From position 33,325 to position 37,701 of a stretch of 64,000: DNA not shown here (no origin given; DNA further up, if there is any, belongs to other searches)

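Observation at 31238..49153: Cluster of three paralogous ~1,300-aa all-propeller secreted proteins plus an Asp-rich outer-membrane-type protein: candidate uncharacterised envelope system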

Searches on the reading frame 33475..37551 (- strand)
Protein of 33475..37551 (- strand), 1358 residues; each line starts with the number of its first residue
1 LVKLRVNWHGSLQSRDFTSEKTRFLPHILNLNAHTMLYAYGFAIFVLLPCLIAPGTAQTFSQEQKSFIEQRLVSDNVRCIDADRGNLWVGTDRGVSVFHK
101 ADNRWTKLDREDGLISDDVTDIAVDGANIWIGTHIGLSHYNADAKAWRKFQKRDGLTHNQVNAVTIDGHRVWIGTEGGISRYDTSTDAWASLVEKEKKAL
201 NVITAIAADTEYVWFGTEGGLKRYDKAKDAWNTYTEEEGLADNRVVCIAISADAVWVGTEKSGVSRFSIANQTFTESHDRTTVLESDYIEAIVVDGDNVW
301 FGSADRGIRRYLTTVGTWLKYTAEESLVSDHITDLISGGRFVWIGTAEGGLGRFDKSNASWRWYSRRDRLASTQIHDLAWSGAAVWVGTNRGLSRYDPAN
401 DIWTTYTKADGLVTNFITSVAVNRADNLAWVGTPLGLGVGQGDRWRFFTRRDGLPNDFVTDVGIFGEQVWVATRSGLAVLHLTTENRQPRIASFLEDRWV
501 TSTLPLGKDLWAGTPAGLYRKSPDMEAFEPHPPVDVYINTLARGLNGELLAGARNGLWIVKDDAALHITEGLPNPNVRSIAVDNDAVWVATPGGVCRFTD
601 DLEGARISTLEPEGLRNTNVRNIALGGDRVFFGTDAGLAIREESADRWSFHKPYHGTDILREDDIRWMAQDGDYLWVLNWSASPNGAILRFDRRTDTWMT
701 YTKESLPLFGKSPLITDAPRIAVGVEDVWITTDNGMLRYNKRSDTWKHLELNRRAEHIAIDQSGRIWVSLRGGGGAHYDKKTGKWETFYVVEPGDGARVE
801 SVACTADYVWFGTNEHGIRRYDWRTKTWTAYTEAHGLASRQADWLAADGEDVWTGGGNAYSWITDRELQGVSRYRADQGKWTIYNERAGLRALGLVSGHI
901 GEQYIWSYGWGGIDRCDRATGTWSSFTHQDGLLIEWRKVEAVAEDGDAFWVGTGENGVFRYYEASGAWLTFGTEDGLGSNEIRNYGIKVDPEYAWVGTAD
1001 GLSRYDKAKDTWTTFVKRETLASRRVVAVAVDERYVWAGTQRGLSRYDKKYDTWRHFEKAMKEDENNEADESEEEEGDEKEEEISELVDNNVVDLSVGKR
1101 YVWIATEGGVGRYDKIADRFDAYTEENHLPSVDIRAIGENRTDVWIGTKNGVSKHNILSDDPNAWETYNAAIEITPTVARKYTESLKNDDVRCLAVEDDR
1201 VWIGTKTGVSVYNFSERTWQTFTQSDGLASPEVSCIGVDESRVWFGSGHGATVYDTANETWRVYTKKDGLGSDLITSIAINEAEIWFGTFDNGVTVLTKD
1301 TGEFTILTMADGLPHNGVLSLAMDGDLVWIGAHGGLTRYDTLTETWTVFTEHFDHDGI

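Call 5: search_protein_families(library=pfam, proteins=[window:33475-37551:-], max_evalue=0.01)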
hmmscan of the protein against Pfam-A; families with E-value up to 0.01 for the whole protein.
window:33475-37551:- (1358 aa): 7 families
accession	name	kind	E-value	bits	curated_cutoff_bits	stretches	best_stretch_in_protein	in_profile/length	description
PF07494.17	Reg_prop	-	2.1e-28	95.1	20.4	0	113-133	1-22/24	Two component regulator propeller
PF21544.3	PorZ_N_b_propeller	-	2.1e-12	48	27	0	148-223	68-140/154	TSS9, PorZ, N-terminal beta-propeller domain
PF25210.1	Kelch_FKB95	-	3.6e-05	24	70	0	736-845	110-220/268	FKB95, Kelch-repeats domain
PF16819.11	DUF5074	-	9.6e-05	22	27.2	0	746-885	176-294/353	Domain of unknown function (DUF5074)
PF25171.1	Beta-prop_WDR36-Utp21_1st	-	0.00011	22.1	80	0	198-276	25-99/266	WDR36/Utp21 first beta-propeller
PF17005.11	WD40_like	-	0.00095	19.1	40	0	1187-1258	81-149/301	WD40-like domain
PF19056.6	WD40_2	-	0.002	17.3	22.5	0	1194-1335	97-241/488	WD40 repeated domain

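Call 10: search_protein_families(library=ncbifam, proteins=[window:33475-37551:-], max_evalue=0.01)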
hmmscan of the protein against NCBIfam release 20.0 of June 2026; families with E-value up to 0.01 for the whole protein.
window:33475-37551:- (1358 aa): 2 families
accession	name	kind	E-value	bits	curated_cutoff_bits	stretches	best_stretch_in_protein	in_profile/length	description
NF052228.1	T9SS_PorZ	equivalog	4.3e-23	81.7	260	4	71-189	528-666/757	type IX secretion system anionic LPS delivery protein PorZ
NF045728.1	glycosyl_F510_1955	equivalog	9.8e-13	47.9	175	0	668-786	98-211/246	F510_1955 family glycosylhydrolase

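Call 82: search_protein_families(library=padloc, proteins=[window:33475-37551:-], max_evalue=0.01)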
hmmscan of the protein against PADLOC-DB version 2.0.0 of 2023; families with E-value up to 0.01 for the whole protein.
window:33475-37551:- (1358 aa): 0 families
